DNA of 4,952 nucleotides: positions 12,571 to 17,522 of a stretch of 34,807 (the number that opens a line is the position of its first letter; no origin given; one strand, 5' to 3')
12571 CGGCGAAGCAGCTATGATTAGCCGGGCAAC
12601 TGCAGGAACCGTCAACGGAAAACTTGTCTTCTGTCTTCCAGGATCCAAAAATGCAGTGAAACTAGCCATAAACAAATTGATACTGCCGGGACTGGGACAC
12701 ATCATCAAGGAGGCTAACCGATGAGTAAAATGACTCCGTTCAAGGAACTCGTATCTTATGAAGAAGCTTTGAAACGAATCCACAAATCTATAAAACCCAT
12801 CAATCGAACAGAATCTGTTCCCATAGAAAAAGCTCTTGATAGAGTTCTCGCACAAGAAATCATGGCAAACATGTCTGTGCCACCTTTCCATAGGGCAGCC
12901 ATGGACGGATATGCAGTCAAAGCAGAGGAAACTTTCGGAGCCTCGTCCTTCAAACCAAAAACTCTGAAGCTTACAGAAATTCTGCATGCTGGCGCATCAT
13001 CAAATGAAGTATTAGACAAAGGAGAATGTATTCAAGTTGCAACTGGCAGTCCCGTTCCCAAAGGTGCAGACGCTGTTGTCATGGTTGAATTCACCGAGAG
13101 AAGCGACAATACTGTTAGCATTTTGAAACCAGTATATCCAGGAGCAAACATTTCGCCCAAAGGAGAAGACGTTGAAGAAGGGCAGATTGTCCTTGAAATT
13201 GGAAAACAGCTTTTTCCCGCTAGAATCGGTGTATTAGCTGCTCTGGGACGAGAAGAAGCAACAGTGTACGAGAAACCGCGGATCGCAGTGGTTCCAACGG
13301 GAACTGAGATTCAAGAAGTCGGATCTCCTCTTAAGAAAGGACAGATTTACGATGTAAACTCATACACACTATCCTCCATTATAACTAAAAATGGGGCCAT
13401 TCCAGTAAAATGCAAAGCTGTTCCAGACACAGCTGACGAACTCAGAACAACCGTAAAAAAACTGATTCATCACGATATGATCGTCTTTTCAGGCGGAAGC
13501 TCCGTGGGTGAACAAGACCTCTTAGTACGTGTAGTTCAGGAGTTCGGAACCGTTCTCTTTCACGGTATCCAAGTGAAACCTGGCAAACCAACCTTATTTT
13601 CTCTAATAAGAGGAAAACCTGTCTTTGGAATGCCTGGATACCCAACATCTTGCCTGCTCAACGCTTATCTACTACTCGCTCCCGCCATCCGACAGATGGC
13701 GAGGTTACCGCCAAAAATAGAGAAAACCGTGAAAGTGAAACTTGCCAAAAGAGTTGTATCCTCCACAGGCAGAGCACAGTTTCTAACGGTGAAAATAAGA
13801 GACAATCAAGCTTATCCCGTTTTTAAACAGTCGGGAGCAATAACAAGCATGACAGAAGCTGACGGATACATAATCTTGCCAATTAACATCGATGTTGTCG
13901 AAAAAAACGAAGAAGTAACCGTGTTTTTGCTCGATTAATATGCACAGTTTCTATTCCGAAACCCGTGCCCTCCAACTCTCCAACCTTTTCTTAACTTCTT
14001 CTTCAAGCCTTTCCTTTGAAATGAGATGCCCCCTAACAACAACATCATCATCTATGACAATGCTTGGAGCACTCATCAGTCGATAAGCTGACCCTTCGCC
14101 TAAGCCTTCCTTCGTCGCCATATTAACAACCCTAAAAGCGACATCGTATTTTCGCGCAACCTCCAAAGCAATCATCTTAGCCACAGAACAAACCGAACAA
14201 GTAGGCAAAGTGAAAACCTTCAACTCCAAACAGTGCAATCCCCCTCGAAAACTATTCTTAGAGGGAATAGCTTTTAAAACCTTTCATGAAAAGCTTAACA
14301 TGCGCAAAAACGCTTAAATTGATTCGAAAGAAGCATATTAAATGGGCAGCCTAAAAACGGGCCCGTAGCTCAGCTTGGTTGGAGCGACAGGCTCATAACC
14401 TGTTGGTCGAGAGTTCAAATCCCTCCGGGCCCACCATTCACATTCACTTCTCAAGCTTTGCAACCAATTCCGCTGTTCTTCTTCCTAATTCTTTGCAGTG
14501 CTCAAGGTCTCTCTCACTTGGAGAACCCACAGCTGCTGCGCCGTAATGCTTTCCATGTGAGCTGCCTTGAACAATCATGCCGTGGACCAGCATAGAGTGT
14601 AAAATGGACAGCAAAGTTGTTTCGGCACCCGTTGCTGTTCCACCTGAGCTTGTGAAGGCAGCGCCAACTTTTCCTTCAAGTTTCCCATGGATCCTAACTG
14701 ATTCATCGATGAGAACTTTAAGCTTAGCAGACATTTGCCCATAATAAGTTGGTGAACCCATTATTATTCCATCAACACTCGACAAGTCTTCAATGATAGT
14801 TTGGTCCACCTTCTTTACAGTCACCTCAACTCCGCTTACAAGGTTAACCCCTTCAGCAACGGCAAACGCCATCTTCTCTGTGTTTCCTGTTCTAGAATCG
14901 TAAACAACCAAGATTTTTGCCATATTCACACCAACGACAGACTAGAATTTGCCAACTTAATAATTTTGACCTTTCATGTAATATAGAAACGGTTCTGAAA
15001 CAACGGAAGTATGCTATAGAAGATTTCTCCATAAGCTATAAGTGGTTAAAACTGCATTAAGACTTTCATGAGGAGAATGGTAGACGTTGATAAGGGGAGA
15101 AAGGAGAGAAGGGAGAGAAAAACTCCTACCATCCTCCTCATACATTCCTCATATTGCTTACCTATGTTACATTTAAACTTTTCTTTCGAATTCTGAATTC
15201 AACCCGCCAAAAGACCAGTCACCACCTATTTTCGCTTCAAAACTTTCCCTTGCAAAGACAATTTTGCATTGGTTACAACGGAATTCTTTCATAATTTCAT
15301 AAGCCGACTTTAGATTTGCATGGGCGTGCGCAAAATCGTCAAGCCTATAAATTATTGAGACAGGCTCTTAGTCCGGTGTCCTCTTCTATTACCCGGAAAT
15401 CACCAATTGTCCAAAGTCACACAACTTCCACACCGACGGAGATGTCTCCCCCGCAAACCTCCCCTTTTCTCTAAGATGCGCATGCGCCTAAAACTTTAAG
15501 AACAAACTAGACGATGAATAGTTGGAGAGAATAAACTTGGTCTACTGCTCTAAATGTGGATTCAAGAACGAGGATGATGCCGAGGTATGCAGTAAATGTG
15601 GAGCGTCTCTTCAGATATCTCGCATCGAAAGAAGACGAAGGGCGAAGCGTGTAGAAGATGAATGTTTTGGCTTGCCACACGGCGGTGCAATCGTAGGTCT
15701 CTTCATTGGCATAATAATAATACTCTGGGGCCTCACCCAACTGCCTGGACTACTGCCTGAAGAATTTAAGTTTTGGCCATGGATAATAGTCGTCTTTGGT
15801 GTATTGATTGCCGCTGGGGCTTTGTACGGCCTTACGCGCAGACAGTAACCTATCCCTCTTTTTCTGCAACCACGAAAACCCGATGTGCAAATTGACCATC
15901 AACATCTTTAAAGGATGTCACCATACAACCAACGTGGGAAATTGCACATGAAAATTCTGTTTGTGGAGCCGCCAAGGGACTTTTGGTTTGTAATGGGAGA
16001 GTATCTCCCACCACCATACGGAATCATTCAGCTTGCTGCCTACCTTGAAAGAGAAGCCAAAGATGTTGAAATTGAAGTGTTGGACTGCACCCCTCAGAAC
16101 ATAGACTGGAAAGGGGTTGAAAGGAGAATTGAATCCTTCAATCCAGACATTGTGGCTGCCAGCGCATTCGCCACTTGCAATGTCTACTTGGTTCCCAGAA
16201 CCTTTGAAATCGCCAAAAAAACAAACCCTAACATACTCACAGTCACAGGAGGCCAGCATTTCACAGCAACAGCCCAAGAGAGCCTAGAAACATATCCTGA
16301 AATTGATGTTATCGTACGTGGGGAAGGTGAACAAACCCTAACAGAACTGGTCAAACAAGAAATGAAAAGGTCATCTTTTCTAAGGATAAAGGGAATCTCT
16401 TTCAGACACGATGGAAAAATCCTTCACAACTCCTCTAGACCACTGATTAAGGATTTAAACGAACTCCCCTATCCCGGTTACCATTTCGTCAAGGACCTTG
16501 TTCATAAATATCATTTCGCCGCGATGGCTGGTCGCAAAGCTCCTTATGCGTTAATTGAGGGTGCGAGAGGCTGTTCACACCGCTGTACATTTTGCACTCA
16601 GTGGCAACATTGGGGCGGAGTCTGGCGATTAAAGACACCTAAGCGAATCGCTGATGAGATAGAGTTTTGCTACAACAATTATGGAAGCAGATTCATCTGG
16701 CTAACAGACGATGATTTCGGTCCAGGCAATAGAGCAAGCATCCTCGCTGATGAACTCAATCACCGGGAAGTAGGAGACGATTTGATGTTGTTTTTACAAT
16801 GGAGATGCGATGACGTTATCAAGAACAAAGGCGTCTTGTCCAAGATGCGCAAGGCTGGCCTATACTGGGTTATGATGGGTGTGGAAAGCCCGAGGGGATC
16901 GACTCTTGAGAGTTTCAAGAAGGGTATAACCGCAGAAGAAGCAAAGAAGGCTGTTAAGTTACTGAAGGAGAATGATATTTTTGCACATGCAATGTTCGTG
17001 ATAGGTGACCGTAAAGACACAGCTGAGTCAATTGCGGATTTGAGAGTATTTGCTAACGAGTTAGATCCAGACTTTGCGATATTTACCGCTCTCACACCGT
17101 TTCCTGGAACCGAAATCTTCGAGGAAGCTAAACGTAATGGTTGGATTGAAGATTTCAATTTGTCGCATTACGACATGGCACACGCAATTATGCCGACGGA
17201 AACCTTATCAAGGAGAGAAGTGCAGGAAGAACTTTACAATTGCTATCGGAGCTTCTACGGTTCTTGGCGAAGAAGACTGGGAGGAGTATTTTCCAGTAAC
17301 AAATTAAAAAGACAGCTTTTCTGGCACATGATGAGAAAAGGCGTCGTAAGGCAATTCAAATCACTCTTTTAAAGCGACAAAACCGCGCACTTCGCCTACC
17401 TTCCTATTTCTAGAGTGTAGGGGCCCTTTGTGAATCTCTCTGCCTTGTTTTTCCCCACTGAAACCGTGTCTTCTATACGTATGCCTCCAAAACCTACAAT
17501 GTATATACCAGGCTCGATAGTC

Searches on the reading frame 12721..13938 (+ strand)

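Call 62: search_protein_families(library=pfam, proteins=[window:12721-13938:+], max_evalue=0.0001)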
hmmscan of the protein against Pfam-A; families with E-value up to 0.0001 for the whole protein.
window:12721-13938:+ (405 aa): 3 families
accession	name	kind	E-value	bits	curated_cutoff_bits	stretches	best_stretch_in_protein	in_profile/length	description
PF03453.22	MoeA_N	-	1.7e-50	171.3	30.8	1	11-176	1-160/160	MoeA N-terminal region (domain I and II)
PF00994.29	MoCF_biosynth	-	6.1e-26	91.3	26.6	1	189-324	1-143/144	Probable molybdopterin binding domain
PF03454.20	MoeA_C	-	1.9e-12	47.6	22.1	1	338-404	1-72/72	MoeA C-terminal region (domain IV)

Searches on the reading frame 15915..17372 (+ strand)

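Call 62: search_protein_families(library=pfam, proteins=[window:15915-17372:+], max_evalue=0.0001)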
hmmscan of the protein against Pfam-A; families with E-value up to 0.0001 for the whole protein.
window:15915-17372:+ (485 aa): 2 families
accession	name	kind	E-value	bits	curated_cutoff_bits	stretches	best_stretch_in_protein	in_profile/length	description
PF02310.24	B12-binding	-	4.9e-21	75.2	32.1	1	31-145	11-120/121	B12 binding domain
PF04055.27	Radical_SAM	-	1.4e-17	64.8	29.5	1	217-376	4-162/166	Radical SAM superfamily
